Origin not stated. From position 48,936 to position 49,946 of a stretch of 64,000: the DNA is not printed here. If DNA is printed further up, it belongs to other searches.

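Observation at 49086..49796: Non-canonical architecture: HIGH-motif cytidylyltransferase-like domain fused to a PMI-type cupin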

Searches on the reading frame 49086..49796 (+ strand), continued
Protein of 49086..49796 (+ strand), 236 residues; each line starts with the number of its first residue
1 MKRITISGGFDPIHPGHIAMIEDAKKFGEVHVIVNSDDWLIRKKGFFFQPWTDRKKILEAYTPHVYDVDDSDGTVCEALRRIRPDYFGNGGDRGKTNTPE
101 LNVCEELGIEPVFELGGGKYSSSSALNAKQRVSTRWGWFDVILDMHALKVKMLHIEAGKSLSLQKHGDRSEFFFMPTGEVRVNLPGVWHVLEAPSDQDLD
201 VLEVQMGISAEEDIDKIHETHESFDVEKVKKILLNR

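Call 64: find_homologous_proteins(query=L040:9508-9924:+, max_evalue=1e-10)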
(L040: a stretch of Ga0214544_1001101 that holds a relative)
Query L040:9508-9924:+ (138 aa): 1390 proteins with E <= 1e-10 among 1411 candidates; the best 120 are listed.
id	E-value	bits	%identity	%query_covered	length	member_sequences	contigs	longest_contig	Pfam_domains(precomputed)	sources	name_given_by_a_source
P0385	1.4e-86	306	100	100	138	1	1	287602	PF01467.33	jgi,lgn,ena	-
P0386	3.5e-76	272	87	100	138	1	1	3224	PF01467.33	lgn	-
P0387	4.3e-64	233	79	95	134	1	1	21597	PF01467.33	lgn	-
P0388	4.8e-64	233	76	99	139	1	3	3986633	PF01467.33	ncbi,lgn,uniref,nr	ncbi:adenylyltransferase/cytidyltransferase family protein [Sinorhizobium fredii]|uniref:adenylyltra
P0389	4.7e-63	229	77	97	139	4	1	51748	PF01467.33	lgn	-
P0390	9.2e-55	202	70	93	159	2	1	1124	PF01467.33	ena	-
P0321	2.3e-54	201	68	93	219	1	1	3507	PF01467.33,PF01050.25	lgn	-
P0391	1.6e-53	198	70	93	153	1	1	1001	PF01467.33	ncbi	-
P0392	1.6e-53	198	67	93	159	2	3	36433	PF01467.33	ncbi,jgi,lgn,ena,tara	tara:strand:- start:333 stop:812 length:480 start_codon:yes stop_codon:yes gene_type:complete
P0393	5.4e-53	197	69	93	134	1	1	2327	PF01467.33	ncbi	-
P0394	6.8e-53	196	67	94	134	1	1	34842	PF01467.33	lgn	-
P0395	8.8e-53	196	66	92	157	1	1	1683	PF01467.33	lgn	-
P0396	1.6e-52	195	66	93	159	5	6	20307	PF01467.33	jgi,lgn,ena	jgi:D-beta-D-heptose 7-phosphate kinase/D-beta-D-heptose 1-phosphate adenosyltransferase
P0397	2.8e-52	194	64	97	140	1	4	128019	PF01467.33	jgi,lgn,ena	jgi:D-beta-D-heptose 7-phosphate kinase/D-beta-D-heptose 1-phosphate adenosyltransferase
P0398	2.9e-52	194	70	92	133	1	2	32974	PF01467.33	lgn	-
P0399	3.2e-52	194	64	93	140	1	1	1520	PF01467.33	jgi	jgi:D-beta-D-heptose 7-phosphate kinase/D-beta-D-heptose 1-phosphate adenosyltransferase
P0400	3.3e-52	194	67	93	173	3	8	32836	PF01467.33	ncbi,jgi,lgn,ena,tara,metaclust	tara:strand:+ start:924 stop:1445 length:522 start_codon:yes stop_codon:yes gene_type:complete|metac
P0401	3.9e-52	194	63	97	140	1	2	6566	PF01467.33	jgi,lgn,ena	jgi:cytidyltransferase-like protein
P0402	3.9e-52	194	63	97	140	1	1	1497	PF01467.33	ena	-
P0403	3.9e-52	194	63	97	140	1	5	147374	PF01467.33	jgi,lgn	-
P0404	3.9e-52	194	65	94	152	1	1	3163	PF01467.33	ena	-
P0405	7.3e-52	193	63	96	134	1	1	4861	PF01467.33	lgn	-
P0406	7.5e-52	193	63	97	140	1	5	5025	PF01467.33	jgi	jgi:cytidyltransferase-like protein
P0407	7.8e-52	193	64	93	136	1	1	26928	PF01467.33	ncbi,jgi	jgi:D-beta-D-heptose 7-phosphate kinase/D-beta-D-heptose 1-phosphate adenosyltransferase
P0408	7.8e-52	193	65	93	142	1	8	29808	PF01467.33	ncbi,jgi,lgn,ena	jgi:D-beta-D-heptose 7-phosphate kinase/D-beta-D-heptose 1-phosphate adenosyltransferase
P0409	8.2e-52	193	63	97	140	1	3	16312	PF01467.33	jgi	jgi:D-beta-D-heptose 7-phosphate kinase/D-beta-D-heptose 1-phosphate adenosyltransferase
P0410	8.3e-52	193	65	93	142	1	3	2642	PF01467.33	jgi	jgi:D-beta-D-heptose 7-phosphate kinase/D-beta-D-heptose 1-phosphate adenosyltransferase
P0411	8.4e-52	193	65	93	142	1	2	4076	PF01467.33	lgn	-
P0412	9.9e-52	193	68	93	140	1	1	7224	PF01467.33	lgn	-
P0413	1.0e-51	193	64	96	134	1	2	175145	PF01467.33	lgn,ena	-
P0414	1.0e-51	193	65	93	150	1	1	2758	PF01467.33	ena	-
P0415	1.1e-51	192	65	93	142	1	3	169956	PF01467.33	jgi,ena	jgi:D-beta-D-heptose 7-phosphate kinase/D-beta-D-heptose 1-phosphate adenosyltransferase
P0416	1.1e-51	192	64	93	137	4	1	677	PF01467.33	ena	-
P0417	1.2e-51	192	67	93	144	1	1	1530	PF01467.33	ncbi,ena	-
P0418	1.2e-51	192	64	93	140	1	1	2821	PF01467.33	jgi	-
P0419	1.4e-51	192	63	96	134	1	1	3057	PF01467.33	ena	-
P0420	1.4e-51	192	63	96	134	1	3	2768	PF01467.33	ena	-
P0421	1.4e-51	192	63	96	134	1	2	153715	PF01467.33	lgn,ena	-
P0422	1.5e-51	192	61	99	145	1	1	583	PF01467.33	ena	-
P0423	2.0e-51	192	68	93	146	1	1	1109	PF01467.33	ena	-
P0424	2.0e-51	192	62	97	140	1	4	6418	PF01467.33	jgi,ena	-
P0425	2.3e-51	191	63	94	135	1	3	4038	PF01467.33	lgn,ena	-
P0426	2.4e-51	191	68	91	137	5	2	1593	PF01467.33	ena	-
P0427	2.4e-51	191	67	92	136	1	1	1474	PF01467.33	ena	-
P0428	2.4e-51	191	67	92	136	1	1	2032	PF01467.33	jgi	-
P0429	2.5e-51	191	67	92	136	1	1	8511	PF01467.33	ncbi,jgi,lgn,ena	-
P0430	2.5e-51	191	67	92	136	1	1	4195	PF01467.33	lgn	-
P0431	2.7e-51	191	62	96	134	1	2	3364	PF01467.33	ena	-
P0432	2.7e-51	191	62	96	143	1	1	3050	PF01467.33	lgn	-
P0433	3.0e-51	191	65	93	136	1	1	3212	PF01467.33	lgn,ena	-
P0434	3.0e-51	191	65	93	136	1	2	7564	PF01467.33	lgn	-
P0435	3.2e-51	191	66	93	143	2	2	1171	PF01467.33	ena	-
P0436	3.2e-51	191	66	93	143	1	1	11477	PF01467.33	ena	-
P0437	3.4e-51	191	67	92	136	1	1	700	PF01467.33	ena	-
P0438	3.4e-51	191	67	92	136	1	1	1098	PF01467.33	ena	-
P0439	3.5e-51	191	67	92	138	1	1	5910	PF01467.33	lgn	-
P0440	3.5e-51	191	65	93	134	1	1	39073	PF01467.33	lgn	-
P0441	3.7e-51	191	63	98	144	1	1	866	PF01467.33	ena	-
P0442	3.7e-51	191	64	93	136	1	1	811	PF01467.33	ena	-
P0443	3.8e-51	191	67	93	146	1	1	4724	PF01467.33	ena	-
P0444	4.6e-51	190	66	92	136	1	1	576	PF01467.33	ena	-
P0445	4.7e-51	190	67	92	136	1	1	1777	PF01467.33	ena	-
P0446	4.8e-51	190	67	92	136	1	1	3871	PF01467.33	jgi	-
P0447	5.2e-51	190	63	97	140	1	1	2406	PF01467.33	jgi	jgi:D-beta-D-heptose 7-phosphate kinase/D-beta-D-heptose 1-phosphate adenosyltransferase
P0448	5.5e-51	190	68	93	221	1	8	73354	PF01467.33,PF01050.25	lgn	-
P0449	6.0e-51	190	66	91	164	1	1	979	PF01467.33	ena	-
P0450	6.4e-51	190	63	96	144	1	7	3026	PF01467.33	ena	-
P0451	6.5e-51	190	67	92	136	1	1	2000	PF01467.33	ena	-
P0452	6.5e-51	190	66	92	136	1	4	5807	PF01467.33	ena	-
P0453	6.5e-51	190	66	92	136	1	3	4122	PF01467.33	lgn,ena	-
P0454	6.6e-51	190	66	92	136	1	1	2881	PF01467.33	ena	-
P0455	6.6e-51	190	66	92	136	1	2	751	PF01467.33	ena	-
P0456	7.3e-51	190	63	97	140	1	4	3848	PF01467.33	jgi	jgi:cytidyltransferase-like protein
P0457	8.9e-51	190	65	92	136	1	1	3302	PF01467.33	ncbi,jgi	-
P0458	9.0e-51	190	67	92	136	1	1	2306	PF01467.33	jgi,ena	-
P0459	9.0e-51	190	67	92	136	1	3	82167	PF01467.33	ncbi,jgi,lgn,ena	-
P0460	9.1e-51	190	66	92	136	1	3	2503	PF01467.33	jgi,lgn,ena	-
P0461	9.1e-51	189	66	92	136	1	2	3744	PF01467.33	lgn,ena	-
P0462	9.1e-51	189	66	92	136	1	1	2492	PF01467.33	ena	-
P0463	1.1e-50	189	66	94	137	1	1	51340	PF01467.33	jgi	jgi:cytidyltransferase-like protein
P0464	1.1e-50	189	66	93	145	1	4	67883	PF01467.33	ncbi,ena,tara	tara:strand:- start:355 stop:792 length:438 start_codon:yes stop_codon:yes gene_type:complete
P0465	1.2e-50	189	66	92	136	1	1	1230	PF01467.33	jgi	jgi:D-beta-D-heptose 7-phosphate kinase/D-beta-D-heptose 1-phosphate adenosyltransferase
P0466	1.2e-50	189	66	93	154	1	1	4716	PF01467.33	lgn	-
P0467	1.2e-50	189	66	92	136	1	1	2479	PF01467.33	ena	-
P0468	1.3e-50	189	66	92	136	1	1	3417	PF01467.33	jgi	jgi:cytidyltransferase-like protein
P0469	1.3e-50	189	66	92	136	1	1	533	PF01467.33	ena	-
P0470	1.3e-50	189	66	93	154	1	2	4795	PF01467.33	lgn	-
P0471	1.3e-50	189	66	93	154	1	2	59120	PF01467.33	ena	-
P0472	1.3e-50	189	66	93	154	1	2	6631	PF01467.33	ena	-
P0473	1.6e-50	189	67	93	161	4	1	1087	PF01467.33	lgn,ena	-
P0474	1.6e-50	189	64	97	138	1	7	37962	PF01467.33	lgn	-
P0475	1.7e-50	189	66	93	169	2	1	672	PF01467.33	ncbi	-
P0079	1.7e-50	189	66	96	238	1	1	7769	PF01467.33,PF01050.25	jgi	-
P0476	1.7e-50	189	67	92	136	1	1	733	PF01467.33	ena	-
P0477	1.7e-50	189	64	91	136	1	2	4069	PF01467.33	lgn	-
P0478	1.7e-50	189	67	92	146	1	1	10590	PF01467.33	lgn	-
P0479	1.7e-50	189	67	92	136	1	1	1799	PF01467.33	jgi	jgi:cytidyltransferase-like protein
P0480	1.8e-50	189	66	93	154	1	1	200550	PF01467.33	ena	-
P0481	1.8e-50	189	64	94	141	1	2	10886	PF01467.33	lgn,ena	-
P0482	2.3e-50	188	65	93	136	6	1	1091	PF01467.33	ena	-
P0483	2.4e-50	188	66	92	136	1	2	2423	PF01467.33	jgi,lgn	jgi:cytidyltransferase-like protein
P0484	2.4e-50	188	65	92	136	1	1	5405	PF01467.33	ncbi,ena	-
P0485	2.4e-50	188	65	94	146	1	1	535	PF01467.33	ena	-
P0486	2.4e-50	188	65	92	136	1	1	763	PF01467.33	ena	-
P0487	2.5e-50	188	66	92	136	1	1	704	PF01467.33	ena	-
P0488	2.5e-50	188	63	94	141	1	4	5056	PF01467.33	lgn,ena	-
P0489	2.5e-50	188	63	94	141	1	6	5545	PF01467.33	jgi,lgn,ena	-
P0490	2.6e-50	188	62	98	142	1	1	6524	PF01467.33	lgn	-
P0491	2.7e-50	188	66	93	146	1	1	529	PF01467.33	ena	-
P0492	2.7e-50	188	65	93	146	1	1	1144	PF01467.33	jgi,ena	-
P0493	2.8e-50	188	65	92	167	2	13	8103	PF01467.33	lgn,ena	-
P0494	2.9e-50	188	65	93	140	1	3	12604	PF01467.33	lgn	-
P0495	2.9e-50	188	65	93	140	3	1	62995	PF01467.33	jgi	jgi:cytidyltransferase-like protein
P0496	3.1e-50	188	60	96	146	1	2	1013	PF01467.33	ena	-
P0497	3.1e-50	188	65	94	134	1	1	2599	PF01467.33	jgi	-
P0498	3.3e-50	188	66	92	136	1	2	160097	PF01467.33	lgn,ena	-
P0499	3.4e-50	188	65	92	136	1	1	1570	PF01467.33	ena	-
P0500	3.5e-50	188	66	93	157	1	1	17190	PF01467.33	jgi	-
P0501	3.8e-50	187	66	95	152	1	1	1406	PF01467.33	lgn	-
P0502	3.9e-50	187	64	92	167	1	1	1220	PF01467.33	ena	-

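Call 65: find_encoding_contigs(protein=P0388, flank=10000, max_places=2)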
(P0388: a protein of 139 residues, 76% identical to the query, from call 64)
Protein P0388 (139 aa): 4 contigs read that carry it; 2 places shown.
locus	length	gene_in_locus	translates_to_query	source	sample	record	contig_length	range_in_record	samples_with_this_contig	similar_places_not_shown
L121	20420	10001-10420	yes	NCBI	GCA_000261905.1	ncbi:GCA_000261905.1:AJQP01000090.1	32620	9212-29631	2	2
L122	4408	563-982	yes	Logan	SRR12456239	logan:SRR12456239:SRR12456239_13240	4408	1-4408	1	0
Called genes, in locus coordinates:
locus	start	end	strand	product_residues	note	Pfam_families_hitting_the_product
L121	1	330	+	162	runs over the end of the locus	-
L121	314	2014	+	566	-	PF03354:TerL_ATPase, PF20441:TerL_nuclease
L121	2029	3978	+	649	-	PF04586:Peptidase_S78, PF05065:Phage_capsid, PF25209:Phage_capsid_4 (weak)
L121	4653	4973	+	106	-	-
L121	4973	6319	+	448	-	PF04860:Phage_portal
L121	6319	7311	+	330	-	-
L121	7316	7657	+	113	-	PF05135:Phage_connect_1, PF24163:HCP (faint)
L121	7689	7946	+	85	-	-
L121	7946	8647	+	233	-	-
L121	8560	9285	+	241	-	-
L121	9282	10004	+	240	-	PF03332:PMM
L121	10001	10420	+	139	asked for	PF01467:CTP_transf_like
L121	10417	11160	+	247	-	-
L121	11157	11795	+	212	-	PF05050:Methyltransf_21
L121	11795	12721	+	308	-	-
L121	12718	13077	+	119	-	PF05521:Phage_HCP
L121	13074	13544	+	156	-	PF04883:HK97-gp10_like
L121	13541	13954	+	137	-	PF11367:Tail_completion_gp17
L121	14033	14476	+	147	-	PF06199:Phage_tail_2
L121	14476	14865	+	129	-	PF11836:Phage_TAC_11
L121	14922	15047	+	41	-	-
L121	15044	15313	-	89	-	-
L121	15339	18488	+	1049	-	PF20155:TMP_3, PF05257:CHAP (weak)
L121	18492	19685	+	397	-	-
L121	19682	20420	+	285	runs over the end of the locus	PF09931:Phage_phiJL001_Gp84_N (weak), PF09356:Phage_BR0599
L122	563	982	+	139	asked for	PF01467:CTP_transf_like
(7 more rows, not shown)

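Call 66: find_encoding_contigs(protein=P0385, flank=10000, max_places=1)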
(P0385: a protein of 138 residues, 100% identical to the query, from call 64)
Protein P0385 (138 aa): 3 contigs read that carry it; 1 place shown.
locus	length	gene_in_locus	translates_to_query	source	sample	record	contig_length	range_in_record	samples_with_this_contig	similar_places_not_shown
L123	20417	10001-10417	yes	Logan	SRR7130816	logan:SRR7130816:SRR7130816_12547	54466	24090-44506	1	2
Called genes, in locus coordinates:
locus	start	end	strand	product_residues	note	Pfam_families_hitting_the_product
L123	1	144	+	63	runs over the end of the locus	-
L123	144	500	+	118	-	-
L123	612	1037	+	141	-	-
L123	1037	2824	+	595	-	PF03354:TerL_ATPase, PF20441:TerL_nuclease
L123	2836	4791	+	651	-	PF04586:Peptidase_S78, PF05065:Phage_capsid, PF25209:Phage_capsid_4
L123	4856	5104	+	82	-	-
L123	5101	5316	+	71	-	-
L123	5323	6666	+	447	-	PF04860:Phage_portal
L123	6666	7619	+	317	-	-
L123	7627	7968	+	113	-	PF05135:Phage_connect_1 (weak)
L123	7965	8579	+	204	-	-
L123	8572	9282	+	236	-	-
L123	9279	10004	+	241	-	PF03332:PMM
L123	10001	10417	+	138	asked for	PF01467:CTP_transf_like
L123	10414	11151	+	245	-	-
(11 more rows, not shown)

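Call 67: search_solved_structures(query=L121:10417-11160:+, max_evalue=1)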
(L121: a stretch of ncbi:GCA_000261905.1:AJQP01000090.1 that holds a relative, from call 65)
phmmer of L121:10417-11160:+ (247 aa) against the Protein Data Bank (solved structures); distinct sequences matched with E-value up to 1: 0.

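Call 68: search_solved_structures(query=L121:11795-12721:+, max_evalue=1)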
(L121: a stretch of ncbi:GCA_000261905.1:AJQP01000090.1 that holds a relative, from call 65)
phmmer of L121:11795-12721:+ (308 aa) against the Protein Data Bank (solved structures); distinct sequences matched with E-value up to 1: 2.
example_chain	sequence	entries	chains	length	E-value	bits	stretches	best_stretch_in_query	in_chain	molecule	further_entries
2aex_A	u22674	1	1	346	0.42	13.2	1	177-262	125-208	Coproporphyrinogen III oxidase, mitochondrial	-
4grh_A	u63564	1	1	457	0.53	12.8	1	67-118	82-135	aminodeoxychorismate synthase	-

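Call 82: fold_search(model_id=the predicted structure, library=viral)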
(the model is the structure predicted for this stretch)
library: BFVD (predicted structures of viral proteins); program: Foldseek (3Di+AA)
matches with E <= 10: 1568; with E <= 0.001: 22
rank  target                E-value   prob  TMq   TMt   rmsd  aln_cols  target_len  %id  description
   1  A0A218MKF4            8.2e-15  1.00  0.50  0.29   8.9       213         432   33  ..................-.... domain-containing protein [uncultured virus]
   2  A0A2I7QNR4            2.2e-07  1.00  0.45  0.31   5.9       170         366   18  (no name in the UniProt tables at hand)
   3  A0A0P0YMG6            2.9e-06  1.00  0.36  0.39   2.3       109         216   17  (no name in the UniProt tables at hand)
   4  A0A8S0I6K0            7.1e-06  1.00  0.27  0.60   6.4       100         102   25  (no name in the UniProt tables at hand)
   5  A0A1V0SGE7            2.5e-05  1.00  0.44  0.19   4.2       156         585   20  Cytidylyltransferase [Hokovirus HKV1]
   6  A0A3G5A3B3            2.7e-05  1.00  0.23  0.13  16.2       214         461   10  Mannose-1-phosphate guanylyltransferase 1 [Harvfovirus sp.]
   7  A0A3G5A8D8            2.9e-05  0.99  0.25  0.17  19.2       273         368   11  NAD-dependent epimerase/dehydratase family protein [Hyperionvirus sp.]
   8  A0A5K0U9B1            5.6e-05  1.00  0.42  0.25   3.3       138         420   21  ethanolamine-phosphate cytidylyltransferase [Yasminevirus sp. GU-2018]
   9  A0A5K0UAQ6            7.6e-05  1.00  0.45  0.52   2.8       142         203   24  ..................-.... domain-containing protein [Yasminevirus sp. GU-2018]
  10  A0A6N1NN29            1.1e-04  1.00  0.40  0.15  14.7       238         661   12  Putative ORFan [Tupanvirus deep ocean]
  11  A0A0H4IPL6            1.3e-04  1.00  0.38  0.55   4.9       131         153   20  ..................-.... domain-containing protein [Stenotrophomonas phage IME-SM1]
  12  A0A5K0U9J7            1.4e-04  1.00  0.24  0.37   9.3       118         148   12  Cupin [Yasminevirus sp. GU-2018]
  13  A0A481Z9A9            1.6e-04  0.98  0.16  0.28  12.9       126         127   12  Cupin domain protein [Pithovirus LCPAC202]
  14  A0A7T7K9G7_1          2.4e-04  1.00  0.40  0.08   3.8       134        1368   17  Putative replicase [Jaksystermes virus]
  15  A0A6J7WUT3            3.2e-04  1.00  0.45  0.56   2.9       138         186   18  TagD Cytidylyltransferase [uncultured Caudovirales phage]
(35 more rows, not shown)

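Call 89: search_solved_structures(query=L019:10735-11751:+, max_evalue=0.01)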
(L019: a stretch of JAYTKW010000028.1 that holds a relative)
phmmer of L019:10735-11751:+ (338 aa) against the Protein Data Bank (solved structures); distinct sequences matched with E-value up to 0.01: 5.
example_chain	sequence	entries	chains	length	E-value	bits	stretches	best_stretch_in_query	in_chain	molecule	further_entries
2hzb_A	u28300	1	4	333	1.1e-54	189.3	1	2-279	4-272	Hypothetical UPF0052 protein BH3568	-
2o2z_A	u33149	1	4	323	1.3e-54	189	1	2-279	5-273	hypothetical protein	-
2ppv_A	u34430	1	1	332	2.1e-53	185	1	3-280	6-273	Uncharacterized protein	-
2p0y_A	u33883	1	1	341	9.4e-46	159.9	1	3-269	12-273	Hypothetical protein lp_0780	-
2q7x_A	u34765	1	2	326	5.3e-41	144.3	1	3-265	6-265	UPF0052 protein SP_1565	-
